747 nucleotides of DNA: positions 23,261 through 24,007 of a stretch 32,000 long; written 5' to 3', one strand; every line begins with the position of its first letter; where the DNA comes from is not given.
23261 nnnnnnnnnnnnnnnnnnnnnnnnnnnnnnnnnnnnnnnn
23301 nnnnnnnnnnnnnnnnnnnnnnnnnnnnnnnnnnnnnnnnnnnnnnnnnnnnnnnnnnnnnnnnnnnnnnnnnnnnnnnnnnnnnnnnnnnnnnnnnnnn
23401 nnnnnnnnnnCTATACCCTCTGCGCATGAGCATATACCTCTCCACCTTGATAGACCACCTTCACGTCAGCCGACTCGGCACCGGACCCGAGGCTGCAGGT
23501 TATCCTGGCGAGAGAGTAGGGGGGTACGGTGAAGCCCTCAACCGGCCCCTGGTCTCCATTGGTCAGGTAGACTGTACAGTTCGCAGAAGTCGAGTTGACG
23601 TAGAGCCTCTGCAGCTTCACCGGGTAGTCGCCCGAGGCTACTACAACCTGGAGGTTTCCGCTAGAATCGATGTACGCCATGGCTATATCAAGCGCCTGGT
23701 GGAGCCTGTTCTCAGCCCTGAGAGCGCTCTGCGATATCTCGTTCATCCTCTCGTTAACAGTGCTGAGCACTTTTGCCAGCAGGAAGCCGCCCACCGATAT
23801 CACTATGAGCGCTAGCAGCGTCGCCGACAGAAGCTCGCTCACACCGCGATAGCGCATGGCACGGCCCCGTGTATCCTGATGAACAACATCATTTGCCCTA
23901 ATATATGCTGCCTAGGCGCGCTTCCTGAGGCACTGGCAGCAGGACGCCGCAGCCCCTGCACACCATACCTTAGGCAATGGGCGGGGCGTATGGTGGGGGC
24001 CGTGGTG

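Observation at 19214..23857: Three-gene operon of prepilin/FlaFG-like proteins with giant glycosylated ectodomains and no assembly machinery nearby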

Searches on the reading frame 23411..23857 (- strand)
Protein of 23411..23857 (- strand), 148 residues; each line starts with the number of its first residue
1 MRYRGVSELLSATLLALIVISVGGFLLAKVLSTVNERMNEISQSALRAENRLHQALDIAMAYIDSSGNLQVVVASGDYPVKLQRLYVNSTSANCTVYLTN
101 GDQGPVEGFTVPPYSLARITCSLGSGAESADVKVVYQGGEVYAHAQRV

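Call 6: search_protein_families(library=pfam, proteins=[window:23411-23857:-], max_evalue=1)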
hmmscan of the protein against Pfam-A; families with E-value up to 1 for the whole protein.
window:23411-23857:- (148 aa): 2 families
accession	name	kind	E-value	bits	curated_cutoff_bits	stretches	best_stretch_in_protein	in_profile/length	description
PF23960.2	DUF7289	-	0.026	14.5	27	1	4-92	1-90/238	Family of unknown function (DUF7289)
PF19814.4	DUF6297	-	0.11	11.7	29.8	1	12-72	149-209/375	Family of unknown function (DUF6297)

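Call 7: search_protein_families(library=ncbifam, proteins=[window:23411-23857:-], max_evalue=1)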
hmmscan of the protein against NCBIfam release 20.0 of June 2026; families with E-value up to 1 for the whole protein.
window:23411-23857:- (148 aa): 2 families
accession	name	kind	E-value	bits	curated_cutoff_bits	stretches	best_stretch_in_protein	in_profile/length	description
NF046074.1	UpsB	equivalog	0.00011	22.3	70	1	5-100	2-95/126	pilin subunit UpsB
NF053669.1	bindosome_BasA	exception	0.092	12.9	230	1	4-98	2-96/136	bindosome assembly system protein BasA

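Call 19: find_homologous_proteins(query=window:23411-23857:-, max_evalue=0.01)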
Query window:23411-23857:- (148 aa): 4 proteins with E <= 0.01 among 52 candidates.
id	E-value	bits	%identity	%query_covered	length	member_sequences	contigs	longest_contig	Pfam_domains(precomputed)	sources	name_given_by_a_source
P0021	6.9e-84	297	99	97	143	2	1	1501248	-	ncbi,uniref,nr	ncbi:hypothetical protein CF15_07495 [Pyrodictium occultum]|uniref:Uncharacterized protein n=1 Tax=P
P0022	9.8e-55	202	65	100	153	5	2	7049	-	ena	-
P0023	5.6e-54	200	65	100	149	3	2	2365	-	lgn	-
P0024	1.3e-53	199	63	100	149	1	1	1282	-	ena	-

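Call 40: find_homologous_proteins(query=A1, max_evalue=0.01)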
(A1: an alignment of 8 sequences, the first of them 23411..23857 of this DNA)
Query A1 (8 sequences) (148 aa, profile of the alignment): 18 proteins with E <= 0.01 among 6508 candidates.
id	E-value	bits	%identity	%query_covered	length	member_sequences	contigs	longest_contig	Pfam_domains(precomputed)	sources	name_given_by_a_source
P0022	1.8e-62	228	65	100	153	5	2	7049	-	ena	-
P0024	6.6e-62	226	63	100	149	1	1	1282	-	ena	-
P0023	2.3e-61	224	65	100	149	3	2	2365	-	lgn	-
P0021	6.3e-56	207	99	97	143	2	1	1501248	-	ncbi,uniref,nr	ncbi:hypothetical protein CF15_07495 [Pyrodictium occultum]|uniref:Uncharacterized protein n=1 Tax=P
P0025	3.4e-50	188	29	70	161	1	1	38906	-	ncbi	-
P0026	1.1e-48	183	36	97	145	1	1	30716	-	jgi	-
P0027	5.2e-48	181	33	66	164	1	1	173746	-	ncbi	-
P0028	2.9e-43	165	30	69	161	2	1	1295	-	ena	-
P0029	1.2e-39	154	52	98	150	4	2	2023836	-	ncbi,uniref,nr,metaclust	ncbi:hypothetical protein Pyrde_0743 [Pyrodictium delaneyi]|uniref:Flagellin n=1 Tax=Pyrodictium del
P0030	1.3e-37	147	36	68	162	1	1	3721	-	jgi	jgi:hypothetical protein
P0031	1.3e-34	137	44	97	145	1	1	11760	-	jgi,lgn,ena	-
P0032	9.8e-33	131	40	98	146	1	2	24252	-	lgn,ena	-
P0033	2.8e-29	120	27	69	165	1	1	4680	-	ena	-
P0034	5.0e-27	113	53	10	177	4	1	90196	-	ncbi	-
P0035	5.1e-24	103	26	92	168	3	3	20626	-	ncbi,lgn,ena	-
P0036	7.7e-23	99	28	84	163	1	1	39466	-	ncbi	-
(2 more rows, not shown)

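Call 46: search_protein_families(library=pfam, alignment_id=A3, max_evalue=1)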
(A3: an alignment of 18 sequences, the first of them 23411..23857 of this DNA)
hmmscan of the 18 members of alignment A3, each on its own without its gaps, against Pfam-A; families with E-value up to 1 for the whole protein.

A. member 1, window:23411-23857:- (148 aa): 2 families
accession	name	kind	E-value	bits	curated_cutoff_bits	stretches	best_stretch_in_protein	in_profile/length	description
PF23960.2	DUF7289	-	0.026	14.5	27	1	4-92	1-90/238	Family of unknown function (DUF7289)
PF19814.4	DUF6297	-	0.11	11.7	29.8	1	12-72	149-209/375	Family of unknown function (DUF6297)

B. families by the number of members that match (of 18 scanned): 22 families
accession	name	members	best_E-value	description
PF05961.16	Chordopox_A13L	3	0.16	Chordopoxvirus A13L protein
PF24020.1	DUF7333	2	0.11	Family of unknown function (DUF7333)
PF05814.16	Ac76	1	0.0037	Orf76 (Ac76)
PF01654.22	Cyt_bd_oxida_I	1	0.0066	Cytochrome bd terminal oxidase subunit I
PF08616.15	SPA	1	0.018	Stabilization of polarity axis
PF04713.17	Pox_I5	1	0.024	Poxvirus protein I5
PF23960.2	DUF7289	1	0.026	Family of unknown function (DUF7289)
PF06146.17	PsiE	1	0.032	Phosphate-starvation-inducible E family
PF10507.14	TMEM65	1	0.034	Transmembrane protein 65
PF25686.1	Betaherpes_U91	1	0.038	Betaherpesvirus U91 protein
PF20401.3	Rhomboid_2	1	0.057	Rhomboid-like protein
PF04228.19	Zn_peptidase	1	0.094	Putative neutral zinc metallopeptidase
PF15330.11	SIT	1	0.099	SHP2-interacting transmembrane adaptor protein, SIT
PF14875.11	PIP49_N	1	0.1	N-term cysteine-rich ER, FAM69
PF19814.4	DUF6297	1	0.11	Family of unknown function (DUF6297)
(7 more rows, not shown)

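Call 47: search_protein_families(library=ncbifam, alignment_id=A3, max_evalue=1)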
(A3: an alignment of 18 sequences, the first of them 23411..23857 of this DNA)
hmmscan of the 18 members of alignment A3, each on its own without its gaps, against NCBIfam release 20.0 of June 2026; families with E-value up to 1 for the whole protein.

A. member 1, window:23411-23857:- (148 aa): 2 families
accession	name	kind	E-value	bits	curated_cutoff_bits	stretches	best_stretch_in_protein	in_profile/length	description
NF046074.1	UpsB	equivalog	0.00011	22.3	70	1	5-100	2-95/126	pilin subunit UpsB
NF053669.1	bindosome_BasA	exception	0.092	12.9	230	1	4-98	2-96/136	bindosome assembly system protein BasA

B. families by the number of members that match (of 18 scanned): 21 families
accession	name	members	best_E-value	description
NF046074.1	UpsB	12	1.7e-06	pilin subunit UpsB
NF053669.1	bindosome_BasA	11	0.00024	bindosome assembly system protein BasA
TIGR02537.2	arch_flag_Nterm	6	1.6e-06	archaellin/type IV pilin N-terminal domain-containing protein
NF046073.1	UpsA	4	0.00027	pilin subunit UpsA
NF042931.1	SAG1386_EF1546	3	0.0045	SAG1386/EF1546 family surface-associated protein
NF009346.0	PRK12705.1-3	2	0.053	hypothetical protein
NF047909.1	CellAnchorMapZStrp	2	0.084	cell division site-positioning protein MapZ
NF033928.1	alph_xenorhab_A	2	0.16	alpha-xenorhabdolysin family binary toxin subunit A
NF009097.0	PRK12438.1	1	0.0026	hypothetical protein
NF053670.1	bindosome_BasB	1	0.02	bindosome assembly system protein BasB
NF047996.1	corrin_MtgC_2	1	0.026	glycine betaine-specific corrinoid protein MtgC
NF005028.0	PRK06437.1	1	0.031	hypothetical protein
TIGR03096.1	nitroso_cyanin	1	0.064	nitrosocyanin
NF011297.0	PRK14710.1-1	1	0.081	hypothetical protein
NF007291.0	PRK09762.1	1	0.11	galactosamine-6-phosphate isomerase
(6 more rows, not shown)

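Call 49: predict_structure(alignment_id=A3)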
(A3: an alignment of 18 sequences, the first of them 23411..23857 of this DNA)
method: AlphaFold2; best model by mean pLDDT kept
length: 148 residues; sequences in the alignment: 18
mean_pLDDT: 88.2   pTM: 0.63
mean pLDDT of the five models: 88.2, 87.9, 86.8, 85.5, 84.8
residues with pLDDT >= 90: 84; 70-90: 57; 50-70: 7; < 50: 0
segments of 3 or more residues with pLDDT < 50: none
pLDDT, mean of each block of 10 residues (from residue 1): 74 89 88 80 71 84 95 93 94 93 93 94 90 93 94
secondary structure, 60 per line:
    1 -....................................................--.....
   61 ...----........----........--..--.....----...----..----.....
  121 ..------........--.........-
elements in order: H2-53 E56-63 E68-75 E80-87 E94-98 E103-105 E116-122 E129-136 E139-147

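Call 51: fold_search(model_id=the predicted structure, library=pdb)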
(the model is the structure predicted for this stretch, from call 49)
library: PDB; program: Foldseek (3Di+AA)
matches with E <= 10: 1848; with E <= 0.001: 7
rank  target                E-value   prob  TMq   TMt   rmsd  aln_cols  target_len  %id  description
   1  6w8x_A                1.4e-05  1.00  0.48  0.51   5.0       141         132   15  Cryo-EM of the S. solfataricus pilus (released 2020-07-08)
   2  6nav_A                6.9e-05  1.00  0.48  0.53   5.1       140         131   12  Cryo-EM reconstruction of Sulfolobus islandicus LAL14/1 Pilus (released 2019-05-08)
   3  3zk0                  4.2e-04  1.00  0.46  0.57   3.7       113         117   16  The crystal structure of a Cu(I) metallochaperone from Streptomyces lividans in its apo form (released 2014-01-29)
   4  8tib_A                6.2e-04  1.00  0.40  0.44  17.3       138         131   12  Cryo-EM of tri-pilus from S. islandicus REY15A (released 2024-01-10)
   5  2p9r_B                7.4e-04  1.00  0.35  0.48   8.8       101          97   13  Human alpha2-macroglogulin is composed of multiple domains, as predicted by homology with complement component C3 (released 2007-08-21)
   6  2l3b_MODEL_1_A        8.2e-04  1.00  0.36  0.39   5.1       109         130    9  Solution NMR structure of the BT_0084 lipoprotein from Bacteroides thetaiotaomicron, Northeast Structural Geno (released 2010-11-10)
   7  3zja                  9.2e-04  1.00  0.48  0.60   3.9       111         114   13  The crystal structure of a Cu(I) metallochaperone from Streptomyces lividans (released 2014-01-29)
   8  2l7q_MODEL_1_A        1.2e-03  1.00  0.34  0.39   5.2       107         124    6  Solution NMR structure of conjugate transposon protein BVU_1572(27-141) from Bacteroides Vulgatus, Northeast S (released 2010-12-29)
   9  9fyn                  1.4e-03  0.97  0.26  0.08   7.7       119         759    8  Lacto-N-biosidase from Trueperella pyogenes (released 2024-10-09)
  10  5vi0_A                1.6e-03  0.96  0.25  0.13  10.7       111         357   14  Pseudomonas fluorescens alkylpurine DNA glycosylase AlkC bound to DNA containing an abasic site analog (released 2017-10-25)
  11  5cl2_B                1.7e-03  1.00  0.31  0.21  12.5       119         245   14  Crystal structure of Spo0M, sporulation control protein, from Bacillus subtilis. (released 2015-12-16)
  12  7xy8_B                1.8e-03  0.99  0.29  0.37   9.4       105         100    8  Crystal structure of antibody Fab fragment in complex with CD147(EMMPIRIN) (released 2022-11-23)
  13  2qki_E                1.9e-03  0.99  0.29  0.25   7.8       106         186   17  Human C3c in complex with the inhibitor compstatin (released 2007-08-14)
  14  5tuh_B                2.0e-03  1.00  0.41  0.57   8.4       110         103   19  Archaellum periplasmic stator protein FlaG from Sulfolobus acidocaldarius (released 2018-01-10)
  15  2a74_B                2.4e-03  0.97  0.27  0.23   9.8       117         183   14  Human Complement Component C3c (released 2005-09-27)
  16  5tuh_A                3.0e-03  1.00  0.38  0.50   8.5       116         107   19  Archaellum periplasmic stator protein FlaG from Sulfolobus acidocaldarius (released 2018-01-10)
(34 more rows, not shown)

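Call 54: search_protein_representatives(alignment_id=A3)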
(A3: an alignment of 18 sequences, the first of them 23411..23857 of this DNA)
Query: 18 sequences, 153 profile positions. Proteins with E-value up to 0.001 (for the whole library): 491; up to 1e-10: 111; up to 1e-30: 12. The best 150 are listed.
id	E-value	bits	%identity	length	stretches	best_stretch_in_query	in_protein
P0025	2.0e-49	183.7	-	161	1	2-153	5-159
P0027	2.4e-46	173.7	-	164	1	2-152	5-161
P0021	2.7e-44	167.0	-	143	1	8-153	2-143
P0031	1.5e-43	164.6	-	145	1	4-150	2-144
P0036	4.7e-43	163.0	-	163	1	2-153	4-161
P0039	8.8e-43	162.1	-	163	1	2-153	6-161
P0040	1.2e-39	152.0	-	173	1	3-151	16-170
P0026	1.0e-37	145.7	-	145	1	5-151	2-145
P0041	1.1e-36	142.4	-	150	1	3-151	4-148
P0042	1.4e-35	138.7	-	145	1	4-151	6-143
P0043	3.1e-33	131.1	-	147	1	4-151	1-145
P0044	6.6e-32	126.8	-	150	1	2-152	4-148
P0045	1.4e-30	122.5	-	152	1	4-153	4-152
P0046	9.2e-30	119.8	-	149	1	4-153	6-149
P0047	2.0e-29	118.7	-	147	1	5-150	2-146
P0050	1.0e-27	113.2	-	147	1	2-151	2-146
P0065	2.7e-23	98.9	-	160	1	3-148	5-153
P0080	1.7e-19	86.5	-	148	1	1-149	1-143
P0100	9.2e-15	71.1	-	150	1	2-148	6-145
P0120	5.1e-12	62.2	-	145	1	5-153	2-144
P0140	7.2e-11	58.5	-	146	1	1-146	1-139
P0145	1.2e-10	57.8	-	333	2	4-97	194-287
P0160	8.4e-10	55.0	-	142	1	5-147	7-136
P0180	8.5e-09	51.8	-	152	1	2-135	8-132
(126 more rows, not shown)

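Call 55: search_protein_families(library=ncbifam, proteins=[P0041, P0050, P0065, P0080, P0100, P0120, P0140, P0160, P0180, P0145], max_evalue=0.01)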
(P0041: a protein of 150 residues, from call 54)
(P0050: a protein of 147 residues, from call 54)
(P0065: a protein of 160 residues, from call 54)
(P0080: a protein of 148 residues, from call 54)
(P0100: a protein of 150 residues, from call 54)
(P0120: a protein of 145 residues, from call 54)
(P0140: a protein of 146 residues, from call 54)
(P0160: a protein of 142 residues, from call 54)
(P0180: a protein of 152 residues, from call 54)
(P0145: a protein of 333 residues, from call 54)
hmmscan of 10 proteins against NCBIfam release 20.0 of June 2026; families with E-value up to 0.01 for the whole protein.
P0041 (150 aa): 1 family
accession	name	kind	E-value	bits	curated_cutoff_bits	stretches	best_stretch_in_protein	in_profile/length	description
NF046073.1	UpsA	equivalog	0.00026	21.2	130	1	6-121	2-100/136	pilin subunit UpsA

P0050 (147 aa): 0 families

P0065 (160 aa): 0 families

P0080 (148 aa): 2 families
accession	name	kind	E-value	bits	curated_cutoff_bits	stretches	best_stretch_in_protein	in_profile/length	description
NF046074.1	UpsB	equivalog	4.2e-05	23.6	70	1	5-110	1-100/126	pilin subunit UpsB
NF053669.1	bindosome_BasA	exception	0.0021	18.2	230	1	5-96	2-90/136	bindosome assembly system protein BasA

P0100 (150 aa): 5 families
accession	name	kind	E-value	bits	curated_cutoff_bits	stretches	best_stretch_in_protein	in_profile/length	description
NF046074.1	UpsB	equivalog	3.7e-08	33.5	70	1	9-102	1-90/126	pilin subunit UpsB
TIGR02537.2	arch_flag_Nterm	domain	4.3e-07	29.3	20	1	7-36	1-30/33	archaellin/type IV pilin N-terminal domain-containing protein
NF046073.1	UpsA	equivalog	4.7e-06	26.8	130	1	8-143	1-125/136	pilin subunit UpsA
NF052590.1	ArlF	equivalog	0.0014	18.8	110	1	15-141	6-136/137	archaellum stator protein ArlF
NF011370.0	PRK14789.1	equivalog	0.0036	17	248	1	3-124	60-181/194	lipoprotein signal peptidase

P0120 (145 aa): 1 family
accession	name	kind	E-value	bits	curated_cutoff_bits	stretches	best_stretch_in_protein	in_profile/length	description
NF053669.1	bindosome_BasA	exception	0.0013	19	230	1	1-85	1-90/136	bindosome assembly system protein BasA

P0140 (146 aa): 3 families
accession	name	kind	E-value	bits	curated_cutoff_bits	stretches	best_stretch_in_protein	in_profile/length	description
NF046074.1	UpsB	equivalog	7e-11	42.3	70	1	5-123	1-111/126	pilin subunit UpsB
NF033201.1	Vip_LPXTG_Lm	exception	0.0017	17.7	600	1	43-104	103-164/414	cell invasion LPXTG protein Vip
NF052590.1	ArlF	equivalog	0.0044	17.2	110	1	27-89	19-85/137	archaellum stator protein ArlF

P0160 (142 aa): 1 family
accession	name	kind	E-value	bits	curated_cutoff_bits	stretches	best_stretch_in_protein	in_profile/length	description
NF046074.1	UpsB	equivalog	1.2e-08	35.1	70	1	8-105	2-98/126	pilin subunit UpsB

P0180 (152 aa): 5 families
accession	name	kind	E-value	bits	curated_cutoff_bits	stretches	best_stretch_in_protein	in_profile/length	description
NF046074.1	UpsB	equivalog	7e-09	35.8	70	1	11-100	1-88/126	pilin subunit UpsB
NF046073.1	UpsA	equivalog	1.2e-06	28.7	130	1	10-103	1-85/136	pilin subunit UpsA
NF053669.1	bindosome_BasA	exception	2.9e-05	24.3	230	1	11-104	2-95/136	bindosome assembly system protein BasA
TIGR02537.2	arch_flag_Nterm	domain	3.5e-05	23.2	20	1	10-38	2-30/33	archaellin/type IV pilin N-terminal domain-containing protein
NF052590.1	ArlF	equivalog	0.00033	20.8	110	1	18-103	7-97/137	archaellum stator protein ArlF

P0145 (333 aa): 3 families
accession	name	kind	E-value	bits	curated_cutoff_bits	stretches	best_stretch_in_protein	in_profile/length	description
NF053669.1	bindosome_BasA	exception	6.1e-06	26.5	230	1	195-285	2-90/136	bindosome assembly system protein BasA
NF052591.1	ArlG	equivalog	7e-06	26.1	110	1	198-279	11-89/148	archaellum stator protein ArlG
NF046074.1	UpsB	equivalog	0.00056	20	70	1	196-292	2-94/126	pilin subunit UpsB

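Call 56: find_encoding_contigs(protein=P0029, flank=10000, max_places=2)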
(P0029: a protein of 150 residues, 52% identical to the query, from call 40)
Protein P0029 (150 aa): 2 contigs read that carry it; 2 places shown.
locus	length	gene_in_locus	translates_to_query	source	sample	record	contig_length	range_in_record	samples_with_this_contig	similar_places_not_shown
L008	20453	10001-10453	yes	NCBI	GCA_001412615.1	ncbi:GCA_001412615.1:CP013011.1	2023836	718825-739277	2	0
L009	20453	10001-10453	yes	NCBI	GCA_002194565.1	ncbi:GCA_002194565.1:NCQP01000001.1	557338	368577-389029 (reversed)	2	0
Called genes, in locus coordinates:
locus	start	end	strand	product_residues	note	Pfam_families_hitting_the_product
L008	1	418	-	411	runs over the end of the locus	PF00437:T2SSE, PF13191:AAA_16 (faint), PF13401:AAA_22 (weak), PF13671:AAA_33 (weak)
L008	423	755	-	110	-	-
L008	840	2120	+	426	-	-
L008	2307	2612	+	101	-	-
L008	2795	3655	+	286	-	PF16795:Phage_integr_3 (weak)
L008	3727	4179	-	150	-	PF07690:MFS_1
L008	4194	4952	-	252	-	PF01306:LacY_symp (weak), PF07690:MFS_1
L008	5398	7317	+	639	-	PF13597:NRDD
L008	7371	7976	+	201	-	-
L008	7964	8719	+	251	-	PF13353:Fer4_12, PF04055:Radical_SAM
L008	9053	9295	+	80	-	PF09855:Zn_ribbon_13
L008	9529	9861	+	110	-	-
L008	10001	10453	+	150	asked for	-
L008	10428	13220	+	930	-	-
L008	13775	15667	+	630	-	PF00571:CBS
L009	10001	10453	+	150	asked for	-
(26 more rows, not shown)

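Call 57: find_encoding_contigs(protein=P0036, flank=10000, max_places=2)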
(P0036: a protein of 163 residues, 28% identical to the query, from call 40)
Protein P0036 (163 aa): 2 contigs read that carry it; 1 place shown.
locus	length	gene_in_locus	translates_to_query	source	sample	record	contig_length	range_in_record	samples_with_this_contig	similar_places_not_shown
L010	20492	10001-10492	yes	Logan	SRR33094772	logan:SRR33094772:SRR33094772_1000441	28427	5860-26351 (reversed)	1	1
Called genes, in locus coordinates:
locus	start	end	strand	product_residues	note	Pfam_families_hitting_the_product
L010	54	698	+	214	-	PF03692:CxxCxxCC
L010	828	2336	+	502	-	PF02885:Glycos_trans_3N, PF00591:Glycos_transf_3, PF07831:PYNP_C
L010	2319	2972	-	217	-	-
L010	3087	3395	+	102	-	-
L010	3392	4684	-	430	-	PF03600:CitMHS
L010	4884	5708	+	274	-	PF01048:PNP_UDP_1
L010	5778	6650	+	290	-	PF00294:PfkB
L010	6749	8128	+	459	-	PF00696:AA_kinase, PF22468:ACT_9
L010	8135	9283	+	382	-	PF04104:DNA_primase_lrg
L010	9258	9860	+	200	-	PF00702:Hydrolase, PF12710:HAD (faint), PF13419:HAD_2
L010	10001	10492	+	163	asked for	-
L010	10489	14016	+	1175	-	PF10102:DUF2341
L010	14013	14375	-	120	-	PF18894:PhageMetallopep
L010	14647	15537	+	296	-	PF00348:polyprenyl_synt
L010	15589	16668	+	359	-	PF07992:Pyr_redox_2 (weak), PF13450:NAD_binding_8 (weak), PF22578:GGR_cat (weak)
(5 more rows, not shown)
